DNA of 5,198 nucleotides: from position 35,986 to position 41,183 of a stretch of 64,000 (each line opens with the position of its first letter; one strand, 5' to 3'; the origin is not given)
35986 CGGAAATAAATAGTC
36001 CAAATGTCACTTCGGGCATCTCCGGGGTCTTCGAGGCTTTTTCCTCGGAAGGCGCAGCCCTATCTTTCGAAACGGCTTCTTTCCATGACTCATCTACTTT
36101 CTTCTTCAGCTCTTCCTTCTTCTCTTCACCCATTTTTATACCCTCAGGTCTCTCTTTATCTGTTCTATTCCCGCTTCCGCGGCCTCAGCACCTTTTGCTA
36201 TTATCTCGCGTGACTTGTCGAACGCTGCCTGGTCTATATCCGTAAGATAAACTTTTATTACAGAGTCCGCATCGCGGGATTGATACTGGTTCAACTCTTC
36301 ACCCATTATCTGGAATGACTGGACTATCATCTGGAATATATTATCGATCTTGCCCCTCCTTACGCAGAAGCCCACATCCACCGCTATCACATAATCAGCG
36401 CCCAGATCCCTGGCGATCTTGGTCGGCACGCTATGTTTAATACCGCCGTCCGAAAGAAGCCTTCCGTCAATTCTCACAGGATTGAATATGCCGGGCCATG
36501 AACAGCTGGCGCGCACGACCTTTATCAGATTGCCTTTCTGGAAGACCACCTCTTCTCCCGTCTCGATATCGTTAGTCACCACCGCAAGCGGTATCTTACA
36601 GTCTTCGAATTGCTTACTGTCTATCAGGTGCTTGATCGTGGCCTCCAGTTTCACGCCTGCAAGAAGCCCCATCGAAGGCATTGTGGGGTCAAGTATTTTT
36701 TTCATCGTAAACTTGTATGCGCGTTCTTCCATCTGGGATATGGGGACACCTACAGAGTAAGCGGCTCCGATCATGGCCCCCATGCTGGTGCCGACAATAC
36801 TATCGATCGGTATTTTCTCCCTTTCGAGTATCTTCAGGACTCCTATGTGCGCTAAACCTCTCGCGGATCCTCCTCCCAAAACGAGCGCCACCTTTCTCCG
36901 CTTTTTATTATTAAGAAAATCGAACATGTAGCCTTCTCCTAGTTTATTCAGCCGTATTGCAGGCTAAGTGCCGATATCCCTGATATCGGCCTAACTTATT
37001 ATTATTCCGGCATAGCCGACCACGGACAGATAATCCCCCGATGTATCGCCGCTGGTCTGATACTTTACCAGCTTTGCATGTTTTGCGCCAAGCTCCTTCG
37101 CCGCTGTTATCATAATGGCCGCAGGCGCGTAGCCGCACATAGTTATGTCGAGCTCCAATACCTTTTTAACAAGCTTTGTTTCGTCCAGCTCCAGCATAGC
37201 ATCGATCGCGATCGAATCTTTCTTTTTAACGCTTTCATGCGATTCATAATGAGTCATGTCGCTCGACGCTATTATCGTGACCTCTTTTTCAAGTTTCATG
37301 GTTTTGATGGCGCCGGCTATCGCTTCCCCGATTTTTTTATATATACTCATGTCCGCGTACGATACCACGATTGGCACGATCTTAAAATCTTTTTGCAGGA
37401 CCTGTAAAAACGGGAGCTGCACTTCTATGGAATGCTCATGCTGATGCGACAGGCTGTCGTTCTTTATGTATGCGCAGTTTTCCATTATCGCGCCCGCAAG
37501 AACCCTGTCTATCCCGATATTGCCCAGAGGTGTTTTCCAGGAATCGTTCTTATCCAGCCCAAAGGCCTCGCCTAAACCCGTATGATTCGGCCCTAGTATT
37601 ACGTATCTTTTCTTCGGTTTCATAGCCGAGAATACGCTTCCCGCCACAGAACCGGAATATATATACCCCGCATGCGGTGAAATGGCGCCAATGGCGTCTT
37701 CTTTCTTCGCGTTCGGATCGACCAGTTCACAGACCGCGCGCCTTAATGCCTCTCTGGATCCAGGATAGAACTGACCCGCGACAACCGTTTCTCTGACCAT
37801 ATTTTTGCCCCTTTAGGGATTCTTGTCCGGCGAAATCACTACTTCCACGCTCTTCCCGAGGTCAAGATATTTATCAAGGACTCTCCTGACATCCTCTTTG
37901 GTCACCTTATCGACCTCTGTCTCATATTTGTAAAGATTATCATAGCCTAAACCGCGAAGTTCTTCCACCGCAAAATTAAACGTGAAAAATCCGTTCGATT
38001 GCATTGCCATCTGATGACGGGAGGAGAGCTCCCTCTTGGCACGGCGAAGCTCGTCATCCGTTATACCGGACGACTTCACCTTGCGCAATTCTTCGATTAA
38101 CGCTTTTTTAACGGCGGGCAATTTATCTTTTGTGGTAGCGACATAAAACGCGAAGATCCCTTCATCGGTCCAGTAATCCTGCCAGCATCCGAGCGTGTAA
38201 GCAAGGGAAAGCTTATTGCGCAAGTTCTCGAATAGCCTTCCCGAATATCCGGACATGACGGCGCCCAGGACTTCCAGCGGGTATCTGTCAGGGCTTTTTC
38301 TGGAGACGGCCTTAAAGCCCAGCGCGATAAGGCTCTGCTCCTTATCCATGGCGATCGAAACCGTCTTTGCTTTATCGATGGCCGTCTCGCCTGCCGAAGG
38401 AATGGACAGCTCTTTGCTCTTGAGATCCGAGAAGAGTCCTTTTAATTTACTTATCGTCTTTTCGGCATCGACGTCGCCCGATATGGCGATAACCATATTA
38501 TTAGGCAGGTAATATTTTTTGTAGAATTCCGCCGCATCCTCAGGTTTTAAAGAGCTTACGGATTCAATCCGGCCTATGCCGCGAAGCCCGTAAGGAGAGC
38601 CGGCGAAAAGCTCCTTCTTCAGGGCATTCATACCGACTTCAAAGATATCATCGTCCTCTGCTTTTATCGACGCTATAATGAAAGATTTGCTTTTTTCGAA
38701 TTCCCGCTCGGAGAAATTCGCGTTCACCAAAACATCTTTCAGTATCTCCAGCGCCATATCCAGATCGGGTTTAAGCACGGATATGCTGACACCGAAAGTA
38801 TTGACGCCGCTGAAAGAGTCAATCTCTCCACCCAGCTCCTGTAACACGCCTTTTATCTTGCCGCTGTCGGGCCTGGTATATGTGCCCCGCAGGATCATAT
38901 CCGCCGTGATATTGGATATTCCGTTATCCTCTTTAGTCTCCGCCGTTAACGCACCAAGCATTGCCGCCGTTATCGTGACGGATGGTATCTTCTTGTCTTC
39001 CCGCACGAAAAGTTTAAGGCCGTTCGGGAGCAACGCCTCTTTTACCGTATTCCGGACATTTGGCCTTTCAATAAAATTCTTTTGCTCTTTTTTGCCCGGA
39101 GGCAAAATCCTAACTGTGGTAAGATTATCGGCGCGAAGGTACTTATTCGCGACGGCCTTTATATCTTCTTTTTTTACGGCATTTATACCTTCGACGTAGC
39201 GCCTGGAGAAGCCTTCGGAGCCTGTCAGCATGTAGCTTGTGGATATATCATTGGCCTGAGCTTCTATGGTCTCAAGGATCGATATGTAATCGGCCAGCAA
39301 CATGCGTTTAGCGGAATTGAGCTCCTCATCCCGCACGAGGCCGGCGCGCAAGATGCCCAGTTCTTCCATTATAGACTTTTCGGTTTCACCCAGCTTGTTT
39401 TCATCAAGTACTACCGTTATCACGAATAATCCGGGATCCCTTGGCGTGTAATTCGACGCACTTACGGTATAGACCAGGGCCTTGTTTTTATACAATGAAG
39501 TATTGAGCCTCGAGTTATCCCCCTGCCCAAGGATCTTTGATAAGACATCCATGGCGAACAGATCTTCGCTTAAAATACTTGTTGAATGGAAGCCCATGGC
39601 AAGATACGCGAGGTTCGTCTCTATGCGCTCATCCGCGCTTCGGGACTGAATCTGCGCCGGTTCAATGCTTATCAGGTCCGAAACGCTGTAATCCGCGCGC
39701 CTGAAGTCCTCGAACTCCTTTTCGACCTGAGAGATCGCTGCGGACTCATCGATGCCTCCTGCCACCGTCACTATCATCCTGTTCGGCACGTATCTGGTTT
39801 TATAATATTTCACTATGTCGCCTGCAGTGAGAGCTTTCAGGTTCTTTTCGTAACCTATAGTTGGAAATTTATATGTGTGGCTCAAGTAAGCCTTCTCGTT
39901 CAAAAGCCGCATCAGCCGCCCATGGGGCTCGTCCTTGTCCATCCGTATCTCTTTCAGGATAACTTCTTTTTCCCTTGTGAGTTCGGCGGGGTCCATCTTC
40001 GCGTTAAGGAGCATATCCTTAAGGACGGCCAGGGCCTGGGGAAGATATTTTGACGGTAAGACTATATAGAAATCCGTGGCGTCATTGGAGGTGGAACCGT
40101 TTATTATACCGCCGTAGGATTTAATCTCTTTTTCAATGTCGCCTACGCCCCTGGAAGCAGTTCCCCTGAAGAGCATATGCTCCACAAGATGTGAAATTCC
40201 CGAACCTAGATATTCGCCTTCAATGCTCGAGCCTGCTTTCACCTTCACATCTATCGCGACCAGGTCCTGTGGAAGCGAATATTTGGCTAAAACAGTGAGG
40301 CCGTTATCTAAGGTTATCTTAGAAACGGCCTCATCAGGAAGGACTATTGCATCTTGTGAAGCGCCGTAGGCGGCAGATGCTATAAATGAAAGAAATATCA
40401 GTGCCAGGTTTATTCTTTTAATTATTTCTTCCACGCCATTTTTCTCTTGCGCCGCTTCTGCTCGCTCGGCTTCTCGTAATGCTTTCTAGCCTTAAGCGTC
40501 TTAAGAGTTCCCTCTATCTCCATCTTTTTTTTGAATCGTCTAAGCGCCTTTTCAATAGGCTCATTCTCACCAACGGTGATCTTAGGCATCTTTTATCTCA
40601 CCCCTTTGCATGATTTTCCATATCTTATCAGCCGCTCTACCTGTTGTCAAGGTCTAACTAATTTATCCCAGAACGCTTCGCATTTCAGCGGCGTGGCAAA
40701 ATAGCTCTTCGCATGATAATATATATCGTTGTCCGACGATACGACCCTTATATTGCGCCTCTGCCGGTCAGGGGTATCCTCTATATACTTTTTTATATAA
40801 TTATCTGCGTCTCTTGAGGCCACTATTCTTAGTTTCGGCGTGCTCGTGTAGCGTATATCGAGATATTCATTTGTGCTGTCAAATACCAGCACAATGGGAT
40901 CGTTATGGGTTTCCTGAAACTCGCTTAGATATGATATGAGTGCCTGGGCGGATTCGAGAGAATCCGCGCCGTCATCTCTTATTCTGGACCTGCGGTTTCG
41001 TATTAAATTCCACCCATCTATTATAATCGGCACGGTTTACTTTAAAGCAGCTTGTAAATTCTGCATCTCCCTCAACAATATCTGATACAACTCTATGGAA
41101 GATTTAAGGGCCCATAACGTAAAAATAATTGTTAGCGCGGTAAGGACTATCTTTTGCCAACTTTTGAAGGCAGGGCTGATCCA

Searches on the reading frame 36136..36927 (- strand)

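Call 8: search_protein_families(library=pfam, proteins=[window:36136-36927:-])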
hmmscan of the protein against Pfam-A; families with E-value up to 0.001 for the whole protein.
window:36136-36927:- (263 aa): 1 family
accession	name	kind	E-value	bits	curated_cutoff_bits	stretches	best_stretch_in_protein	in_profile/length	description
PF01734.28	Patatin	-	5.5e-34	118.5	27.7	1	15-172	1-190/191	Patatin-like phospholipase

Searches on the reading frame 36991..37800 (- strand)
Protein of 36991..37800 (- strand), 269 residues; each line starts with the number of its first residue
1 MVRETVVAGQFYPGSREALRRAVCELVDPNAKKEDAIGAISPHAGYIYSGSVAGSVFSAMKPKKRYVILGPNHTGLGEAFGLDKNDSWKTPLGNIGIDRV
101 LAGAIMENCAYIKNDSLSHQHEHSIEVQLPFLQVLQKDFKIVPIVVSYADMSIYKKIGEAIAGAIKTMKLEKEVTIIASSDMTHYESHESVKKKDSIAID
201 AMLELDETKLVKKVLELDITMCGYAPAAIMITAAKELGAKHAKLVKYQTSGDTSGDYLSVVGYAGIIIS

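Call 8: search_protein_families(library=pfam, proteins=[window:36991-37800:-])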
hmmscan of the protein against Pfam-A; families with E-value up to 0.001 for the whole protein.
window:36991-37800:- (269 aa): 2 families
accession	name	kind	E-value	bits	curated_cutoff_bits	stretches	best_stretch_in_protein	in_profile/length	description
PF01875.22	Memo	-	1e-77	261.4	27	1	6-266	3-268/269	Memo-like protein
PF02900.23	LigB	-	8.5e-06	25.5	26.3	1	93-200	84-194/269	Catalytic LigB subunit of aromatic ring-opening dioxygenase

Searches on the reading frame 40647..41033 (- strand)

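Call 8: search_protein_families(library=pfam, proteins=[window:40647-41033:-])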
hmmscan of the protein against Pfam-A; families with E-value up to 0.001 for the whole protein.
window:40647-41033:- (128 aa): 1 family
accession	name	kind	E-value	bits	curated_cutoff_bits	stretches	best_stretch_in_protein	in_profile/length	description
PF05991.17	NYN_YacP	-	2.9e-15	57.1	24.6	1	3-125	1-127/166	YacP-like NYN domain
